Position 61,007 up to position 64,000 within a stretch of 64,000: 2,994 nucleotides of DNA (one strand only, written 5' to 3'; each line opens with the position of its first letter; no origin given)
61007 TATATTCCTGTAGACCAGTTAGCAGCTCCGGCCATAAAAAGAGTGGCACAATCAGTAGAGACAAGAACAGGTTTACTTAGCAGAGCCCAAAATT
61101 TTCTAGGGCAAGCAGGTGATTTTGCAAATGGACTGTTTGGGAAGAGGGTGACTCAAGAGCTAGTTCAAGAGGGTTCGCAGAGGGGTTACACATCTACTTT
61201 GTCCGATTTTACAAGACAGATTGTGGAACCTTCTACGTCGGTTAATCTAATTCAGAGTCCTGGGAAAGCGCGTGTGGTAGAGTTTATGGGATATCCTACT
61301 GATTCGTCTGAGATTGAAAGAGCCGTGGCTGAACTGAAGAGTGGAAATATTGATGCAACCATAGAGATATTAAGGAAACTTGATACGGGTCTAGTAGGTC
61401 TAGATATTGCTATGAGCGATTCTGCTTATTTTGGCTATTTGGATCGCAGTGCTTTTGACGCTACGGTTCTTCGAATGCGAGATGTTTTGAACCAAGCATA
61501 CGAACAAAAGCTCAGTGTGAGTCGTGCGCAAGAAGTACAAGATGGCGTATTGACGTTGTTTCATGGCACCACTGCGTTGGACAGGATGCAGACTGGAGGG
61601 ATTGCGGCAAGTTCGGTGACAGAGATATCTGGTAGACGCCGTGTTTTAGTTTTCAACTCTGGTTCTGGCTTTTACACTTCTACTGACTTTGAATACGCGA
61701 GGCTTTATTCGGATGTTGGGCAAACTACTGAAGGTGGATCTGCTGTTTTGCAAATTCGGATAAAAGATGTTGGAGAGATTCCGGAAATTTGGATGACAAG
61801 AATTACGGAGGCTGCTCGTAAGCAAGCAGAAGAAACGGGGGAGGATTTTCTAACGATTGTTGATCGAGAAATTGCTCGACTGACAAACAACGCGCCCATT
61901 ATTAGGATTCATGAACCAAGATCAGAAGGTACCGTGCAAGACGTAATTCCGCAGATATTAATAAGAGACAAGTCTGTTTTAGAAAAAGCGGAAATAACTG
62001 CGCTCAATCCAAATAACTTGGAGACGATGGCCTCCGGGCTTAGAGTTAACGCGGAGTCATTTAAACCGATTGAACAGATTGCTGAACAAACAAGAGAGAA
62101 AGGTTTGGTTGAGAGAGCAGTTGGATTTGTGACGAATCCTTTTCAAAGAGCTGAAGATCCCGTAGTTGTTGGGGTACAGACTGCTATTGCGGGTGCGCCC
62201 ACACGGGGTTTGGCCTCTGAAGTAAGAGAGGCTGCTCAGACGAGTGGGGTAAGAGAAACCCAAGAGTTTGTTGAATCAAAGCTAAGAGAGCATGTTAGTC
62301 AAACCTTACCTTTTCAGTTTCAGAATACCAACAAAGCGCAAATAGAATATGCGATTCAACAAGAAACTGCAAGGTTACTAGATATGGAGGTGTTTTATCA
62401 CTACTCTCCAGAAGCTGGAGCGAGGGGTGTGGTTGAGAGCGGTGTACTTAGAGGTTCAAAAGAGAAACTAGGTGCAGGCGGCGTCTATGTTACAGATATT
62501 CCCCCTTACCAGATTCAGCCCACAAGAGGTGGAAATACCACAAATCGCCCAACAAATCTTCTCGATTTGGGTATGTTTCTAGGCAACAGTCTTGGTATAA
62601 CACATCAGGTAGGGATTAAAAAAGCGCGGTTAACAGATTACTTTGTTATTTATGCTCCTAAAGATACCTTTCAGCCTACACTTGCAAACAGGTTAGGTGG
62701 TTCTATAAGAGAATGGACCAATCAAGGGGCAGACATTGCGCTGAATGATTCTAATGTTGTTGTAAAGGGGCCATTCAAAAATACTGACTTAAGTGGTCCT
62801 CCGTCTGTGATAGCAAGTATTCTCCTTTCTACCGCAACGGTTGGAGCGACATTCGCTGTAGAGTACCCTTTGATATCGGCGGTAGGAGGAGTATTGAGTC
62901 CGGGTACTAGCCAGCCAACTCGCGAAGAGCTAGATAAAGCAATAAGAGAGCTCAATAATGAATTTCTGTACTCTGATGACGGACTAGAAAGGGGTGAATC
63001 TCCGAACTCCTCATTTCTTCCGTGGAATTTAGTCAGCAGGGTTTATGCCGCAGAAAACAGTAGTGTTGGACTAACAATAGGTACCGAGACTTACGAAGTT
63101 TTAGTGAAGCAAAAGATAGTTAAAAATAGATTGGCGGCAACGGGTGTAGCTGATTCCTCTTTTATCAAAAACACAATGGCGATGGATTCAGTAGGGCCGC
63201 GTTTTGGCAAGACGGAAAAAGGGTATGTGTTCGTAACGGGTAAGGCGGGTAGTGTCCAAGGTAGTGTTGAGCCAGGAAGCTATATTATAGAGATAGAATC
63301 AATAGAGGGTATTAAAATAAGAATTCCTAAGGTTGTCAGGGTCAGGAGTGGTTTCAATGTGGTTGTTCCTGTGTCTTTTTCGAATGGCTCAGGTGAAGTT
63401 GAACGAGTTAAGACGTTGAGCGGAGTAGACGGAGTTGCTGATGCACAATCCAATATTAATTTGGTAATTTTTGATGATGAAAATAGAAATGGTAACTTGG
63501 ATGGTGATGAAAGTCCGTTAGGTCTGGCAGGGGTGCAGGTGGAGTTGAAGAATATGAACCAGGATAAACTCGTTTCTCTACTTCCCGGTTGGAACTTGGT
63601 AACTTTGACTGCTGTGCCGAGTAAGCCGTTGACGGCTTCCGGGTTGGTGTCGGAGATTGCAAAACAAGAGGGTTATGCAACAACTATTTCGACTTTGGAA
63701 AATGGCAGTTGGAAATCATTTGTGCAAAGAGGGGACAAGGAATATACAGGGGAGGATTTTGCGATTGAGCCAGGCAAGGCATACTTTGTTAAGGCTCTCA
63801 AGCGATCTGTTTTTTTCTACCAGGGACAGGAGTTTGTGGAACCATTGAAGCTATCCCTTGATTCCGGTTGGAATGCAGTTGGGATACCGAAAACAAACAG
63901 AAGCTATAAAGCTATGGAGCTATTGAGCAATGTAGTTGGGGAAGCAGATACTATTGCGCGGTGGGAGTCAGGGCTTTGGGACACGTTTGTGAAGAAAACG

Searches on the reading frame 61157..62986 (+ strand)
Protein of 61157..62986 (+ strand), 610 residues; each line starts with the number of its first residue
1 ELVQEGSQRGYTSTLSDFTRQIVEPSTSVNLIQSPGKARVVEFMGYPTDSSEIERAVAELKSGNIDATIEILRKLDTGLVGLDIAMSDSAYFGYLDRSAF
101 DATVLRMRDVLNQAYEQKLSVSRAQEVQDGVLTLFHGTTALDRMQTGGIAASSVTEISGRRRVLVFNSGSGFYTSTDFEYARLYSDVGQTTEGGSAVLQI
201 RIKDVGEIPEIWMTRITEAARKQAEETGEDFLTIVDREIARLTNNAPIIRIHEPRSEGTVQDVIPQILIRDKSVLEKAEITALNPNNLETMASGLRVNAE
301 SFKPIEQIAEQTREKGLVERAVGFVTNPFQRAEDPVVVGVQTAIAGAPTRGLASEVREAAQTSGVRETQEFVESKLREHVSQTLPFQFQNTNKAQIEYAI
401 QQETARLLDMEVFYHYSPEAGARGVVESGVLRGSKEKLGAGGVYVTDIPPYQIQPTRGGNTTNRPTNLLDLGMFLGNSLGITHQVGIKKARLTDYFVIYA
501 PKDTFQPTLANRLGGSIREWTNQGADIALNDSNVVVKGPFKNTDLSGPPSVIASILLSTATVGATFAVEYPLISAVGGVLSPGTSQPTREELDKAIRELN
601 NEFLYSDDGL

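Call 33: search_protein_representatives(protein=window:61157-62986:+)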
Query: 610 residues. Proteins with E-value up to 0.001 (for the whole library): 5; up to 1e-10: 4; up to 1e-30: 2. The best 5 are listed.
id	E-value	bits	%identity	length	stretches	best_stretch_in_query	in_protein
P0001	0.0e+00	1325.7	100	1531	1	1-610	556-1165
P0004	8.0e-71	255.6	45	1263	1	292-601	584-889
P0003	2.0e-26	109.1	37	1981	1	351-542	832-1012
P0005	1.3e-15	73.3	33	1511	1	354-552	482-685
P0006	1.2e-08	50.4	39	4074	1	425-544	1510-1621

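Call 35: search_protein_families(library=pfam, proteins=[P0004, P0005, P0006], max_evalue=1)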
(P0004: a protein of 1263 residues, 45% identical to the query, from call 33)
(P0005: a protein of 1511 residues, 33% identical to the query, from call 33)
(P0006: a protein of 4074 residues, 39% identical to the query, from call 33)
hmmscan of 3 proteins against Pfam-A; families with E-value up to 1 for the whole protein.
P0004 (1263 aa): 2 families
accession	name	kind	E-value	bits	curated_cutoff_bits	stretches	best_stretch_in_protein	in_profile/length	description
PF15633.11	Tox-ART-HYD1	-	7.7e-05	23.7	25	1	705-816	2-93/97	HYD1 signature containing ADP-ribosyltransferase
PF12732.12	YtxH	-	0.59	11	37.5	0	852-896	3-46/71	YtxH-like protein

P0005 (1511 aa): 3 families
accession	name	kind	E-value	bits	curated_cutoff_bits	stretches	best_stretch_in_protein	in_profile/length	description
PF15825.10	FAM25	-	0.14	12.9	27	1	405-440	28-62/65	FAM25 family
PF15633.11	Tox-ART-HYD1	-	0.15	13.2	25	0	542-562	2-22/97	HYD1 signature containing ADP-ribosyltransferase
PF06193.16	Orthopox_A5L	-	0.8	9.6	25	0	151-196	187-230/273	Orthopoxvirus A5L protein-like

P0006 (4074 aa): 3 families
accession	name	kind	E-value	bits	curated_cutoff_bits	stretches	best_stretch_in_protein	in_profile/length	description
PF24155.1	DUF7406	-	0.027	14.9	28.4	1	3711-3740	23-51/52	Domain of unknown function (DUF7406)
PF13690.11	CheX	-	0.042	14.4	27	0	2901-2947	26-69/94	Chemotaxis phosphatase CheX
PF17107.11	SesA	-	0.07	13.7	26.3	1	2632-2719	6-83/122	N-terminal domain on NACHT_NTPase and P-loop NTPases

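Call 97: find_encoding_contigs(protein=P0004, flank=6000, max_places=2)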
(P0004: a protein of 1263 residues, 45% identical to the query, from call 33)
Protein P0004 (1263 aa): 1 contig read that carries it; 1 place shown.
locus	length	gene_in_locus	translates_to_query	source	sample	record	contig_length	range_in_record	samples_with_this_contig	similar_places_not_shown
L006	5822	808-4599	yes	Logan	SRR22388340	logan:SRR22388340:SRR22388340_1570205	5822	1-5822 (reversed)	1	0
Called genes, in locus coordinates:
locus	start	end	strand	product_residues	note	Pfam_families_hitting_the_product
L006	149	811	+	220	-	PF00041:fn3 (weak), PF16656:Pur_ac_phosph_N (weak)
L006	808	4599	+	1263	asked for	-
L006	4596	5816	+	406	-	PF00041:fn3, PF16656:Pur_ac_phosph_N, PF19077:Big_13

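Call 98: find_encoding_contigs(protein=P0006, flank=6000, max_places=2)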
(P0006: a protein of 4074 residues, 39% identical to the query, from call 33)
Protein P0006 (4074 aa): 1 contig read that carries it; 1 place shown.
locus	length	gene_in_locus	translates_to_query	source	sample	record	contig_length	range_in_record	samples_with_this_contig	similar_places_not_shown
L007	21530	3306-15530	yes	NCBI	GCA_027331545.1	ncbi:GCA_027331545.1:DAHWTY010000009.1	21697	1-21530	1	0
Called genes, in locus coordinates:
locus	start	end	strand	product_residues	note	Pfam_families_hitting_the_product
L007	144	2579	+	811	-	-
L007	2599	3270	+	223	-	PF16656:Pur_ac_phosph_N (weak)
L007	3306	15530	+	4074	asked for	-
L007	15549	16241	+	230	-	PF06161:DUF975, PF25231:DUF7847 (faint), PF10110:GPDPase_memb (weak)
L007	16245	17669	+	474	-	PF01229:Glyco_hydro_39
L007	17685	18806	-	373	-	PF00575:S1, PF23459:S1_RRP5 (faint), PF18614:RNase_II_C_S1 (faint), PF00575:S1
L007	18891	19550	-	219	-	-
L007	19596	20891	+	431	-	PF18073:Zn_ribbon_LapB, PF13481:AAA_25, PF03796:DnaB_C (weak), PF06745:ATPase, PF23442:DUF7125, PF13541:ChlI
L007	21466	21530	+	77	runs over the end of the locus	?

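Call 99: find_encoding_contigs(protein=P0005, flank=3000, max_places=2)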
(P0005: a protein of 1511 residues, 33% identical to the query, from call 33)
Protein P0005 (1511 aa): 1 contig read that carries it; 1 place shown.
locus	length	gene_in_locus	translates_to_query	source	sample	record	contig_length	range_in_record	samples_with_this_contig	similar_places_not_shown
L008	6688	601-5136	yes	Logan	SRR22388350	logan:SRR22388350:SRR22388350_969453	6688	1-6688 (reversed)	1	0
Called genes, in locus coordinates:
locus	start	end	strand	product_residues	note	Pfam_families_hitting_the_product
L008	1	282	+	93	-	?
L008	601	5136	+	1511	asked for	-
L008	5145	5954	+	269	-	PF00041:fn3 (weak), PF16656:Pur_ac_phosph_N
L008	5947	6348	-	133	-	-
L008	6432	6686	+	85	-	?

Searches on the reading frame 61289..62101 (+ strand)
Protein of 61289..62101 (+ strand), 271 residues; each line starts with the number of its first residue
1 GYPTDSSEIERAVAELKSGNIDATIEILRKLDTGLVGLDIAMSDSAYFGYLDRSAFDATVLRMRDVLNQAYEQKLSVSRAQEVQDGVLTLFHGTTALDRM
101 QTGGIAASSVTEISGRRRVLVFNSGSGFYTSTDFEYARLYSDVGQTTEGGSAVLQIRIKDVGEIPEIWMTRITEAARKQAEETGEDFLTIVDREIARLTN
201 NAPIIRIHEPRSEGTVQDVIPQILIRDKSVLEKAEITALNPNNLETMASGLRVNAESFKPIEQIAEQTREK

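Call 66: predict_structure(protein=window:61289-62101:+)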
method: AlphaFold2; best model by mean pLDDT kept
length: 271 residues; sequences in the alignment: 1
mean_pLDDT: 40.0   pTM: 0.29
mean pLDDT of the five models: 40.0, 37.6, 35.5, 33.1, 31.6
residues with pLDDT >= 90: 0; 70-90: 6; 50-70: 36; < 50: 229
segments of 3 or more residues with pLDDT < 50: 1-6, 32-67, 75-173, 187-192, 194-271
pLDDT, mean of each block of 10 residues (from residue 1): 47 61 59 36 25 37 48 45 44 36 29 26 27 31 34 38 35 52 63 45 33 32 40 44 41 33 37 35
secondary structure, 60 per line:
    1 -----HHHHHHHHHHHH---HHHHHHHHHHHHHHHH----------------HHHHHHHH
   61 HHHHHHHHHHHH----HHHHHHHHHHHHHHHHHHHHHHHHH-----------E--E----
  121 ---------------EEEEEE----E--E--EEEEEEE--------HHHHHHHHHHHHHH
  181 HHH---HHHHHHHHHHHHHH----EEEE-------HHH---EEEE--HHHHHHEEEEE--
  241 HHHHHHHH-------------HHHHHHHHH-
elements in order: H6-17 H21-36 H53-72 H77-101 E136-141 E152-158 H167-183 H187-200 E205-208 E222-225 H228-233 E234-238 H241-248 H262-270

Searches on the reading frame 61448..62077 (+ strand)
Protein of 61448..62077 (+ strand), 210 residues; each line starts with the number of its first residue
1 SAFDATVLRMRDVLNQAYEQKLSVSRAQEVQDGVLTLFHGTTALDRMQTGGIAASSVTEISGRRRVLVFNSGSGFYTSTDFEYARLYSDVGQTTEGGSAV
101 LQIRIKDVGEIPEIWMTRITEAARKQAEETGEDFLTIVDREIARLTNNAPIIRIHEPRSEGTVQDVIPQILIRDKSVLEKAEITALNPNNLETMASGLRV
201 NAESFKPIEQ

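Call 38: search_solved_structures(query=window:61448-62077:+, max_evalue=10, show_alignments=3)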
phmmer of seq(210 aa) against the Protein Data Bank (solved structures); distinct sequences matched with E-value up to 10: 3.
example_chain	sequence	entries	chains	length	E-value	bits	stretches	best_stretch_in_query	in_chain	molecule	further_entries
3wiq_A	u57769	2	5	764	0.24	14.2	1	3-129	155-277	Kojibiose phosphorylase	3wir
1li5_A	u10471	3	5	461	0.68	12.7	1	117-178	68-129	CYSTEINYL-TRNA SYNTHETASE | Cysteine--tRNA ligase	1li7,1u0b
5jyu_A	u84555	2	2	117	1.1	12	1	131-183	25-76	Two-component sensor histidine kinase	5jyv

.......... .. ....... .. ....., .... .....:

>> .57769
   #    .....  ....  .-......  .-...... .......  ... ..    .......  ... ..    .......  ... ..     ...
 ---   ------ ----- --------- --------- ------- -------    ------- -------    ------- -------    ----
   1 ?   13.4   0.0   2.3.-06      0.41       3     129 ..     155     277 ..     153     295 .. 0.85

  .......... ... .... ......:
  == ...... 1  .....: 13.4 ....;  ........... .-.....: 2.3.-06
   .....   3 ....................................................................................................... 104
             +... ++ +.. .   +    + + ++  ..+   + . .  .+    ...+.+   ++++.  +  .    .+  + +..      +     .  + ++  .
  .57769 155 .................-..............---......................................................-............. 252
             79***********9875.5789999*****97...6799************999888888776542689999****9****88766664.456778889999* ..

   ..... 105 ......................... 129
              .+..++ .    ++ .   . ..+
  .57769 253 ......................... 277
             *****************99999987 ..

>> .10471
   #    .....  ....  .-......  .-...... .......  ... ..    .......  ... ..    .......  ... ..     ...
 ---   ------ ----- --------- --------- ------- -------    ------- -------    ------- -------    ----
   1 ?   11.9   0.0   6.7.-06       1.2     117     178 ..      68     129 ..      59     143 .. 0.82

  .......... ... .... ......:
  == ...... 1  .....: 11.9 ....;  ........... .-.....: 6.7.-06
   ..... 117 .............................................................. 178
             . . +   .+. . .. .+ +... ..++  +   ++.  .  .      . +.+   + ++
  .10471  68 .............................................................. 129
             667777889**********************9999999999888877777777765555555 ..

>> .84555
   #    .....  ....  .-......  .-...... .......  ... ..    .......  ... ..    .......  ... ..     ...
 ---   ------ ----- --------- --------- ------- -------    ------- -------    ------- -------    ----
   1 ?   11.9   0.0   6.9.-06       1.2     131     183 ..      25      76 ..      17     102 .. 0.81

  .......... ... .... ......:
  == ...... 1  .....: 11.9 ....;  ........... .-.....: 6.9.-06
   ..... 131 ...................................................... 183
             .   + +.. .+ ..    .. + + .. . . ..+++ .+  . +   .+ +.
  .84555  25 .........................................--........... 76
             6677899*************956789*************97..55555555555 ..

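Call 67: search_protein_families(library=pfam, proteins=[window:61448-62017:+], max_evalue=10)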
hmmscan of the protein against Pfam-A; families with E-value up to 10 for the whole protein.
seq(190 aa): 1 family
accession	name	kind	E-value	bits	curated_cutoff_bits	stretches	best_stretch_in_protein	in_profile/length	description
PF08423.17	Rad51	-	0.043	13.5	22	1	34-65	5-36/244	Rad51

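Call 93: find_related_loci(query=window:61499-62041:+, collection=metagenome_contigs, flank=6000)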
Query window:61499-62041:+ (181 aa) in metagenome_contigs; peptide patterns used: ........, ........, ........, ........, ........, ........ (x = any residue, [..] = any of these).
295 stretches matched a pattern, but none encodes a relative of the query by tblastn (E <= 1e-3).

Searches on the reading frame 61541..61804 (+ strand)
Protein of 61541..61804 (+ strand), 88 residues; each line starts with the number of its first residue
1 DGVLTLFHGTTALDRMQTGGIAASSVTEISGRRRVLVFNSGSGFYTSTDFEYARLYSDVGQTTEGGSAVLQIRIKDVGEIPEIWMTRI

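Call 67: search_protein_families(library=pfam, proteins=[window:61541-61804:+], max_evalue=10)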
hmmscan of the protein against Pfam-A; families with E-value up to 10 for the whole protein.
seq(88 aa): 1 family
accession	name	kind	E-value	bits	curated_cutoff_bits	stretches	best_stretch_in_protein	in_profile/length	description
PF08423.17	Rad51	-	0.016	14.9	22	1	3-34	5-36/244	Rad51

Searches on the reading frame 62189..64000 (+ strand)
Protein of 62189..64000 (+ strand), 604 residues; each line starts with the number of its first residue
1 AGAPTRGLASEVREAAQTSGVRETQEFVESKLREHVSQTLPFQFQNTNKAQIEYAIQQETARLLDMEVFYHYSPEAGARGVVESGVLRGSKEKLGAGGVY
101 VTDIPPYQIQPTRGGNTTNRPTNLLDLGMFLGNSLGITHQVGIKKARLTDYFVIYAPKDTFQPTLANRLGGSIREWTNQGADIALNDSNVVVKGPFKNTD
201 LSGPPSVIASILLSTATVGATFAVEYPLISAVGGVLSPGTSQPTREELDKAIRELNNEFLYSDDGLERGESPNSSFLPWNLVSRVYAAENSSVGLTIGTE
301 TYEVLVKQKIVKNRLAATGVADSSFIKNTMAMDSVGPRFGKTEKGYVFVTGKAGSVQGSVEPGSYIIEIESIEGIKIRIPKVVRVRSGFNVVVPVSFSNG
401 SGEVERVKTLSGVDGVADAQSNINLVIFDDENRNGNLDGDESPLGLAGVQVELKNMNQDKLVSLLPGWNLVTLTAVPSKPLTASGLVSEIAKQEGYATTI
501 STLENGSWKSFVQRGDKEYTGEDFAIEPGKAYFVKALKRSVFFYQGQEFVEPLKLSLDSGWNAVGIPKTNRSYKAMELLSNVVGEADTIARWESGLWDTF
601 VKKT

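Call 40: find_homologous_proteins(query=window:62189-64000:+, max_evalue=0.001)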
Query window:62189-64000:+: 8000 candidates shared short words with the query, none scored E <= 0.001.
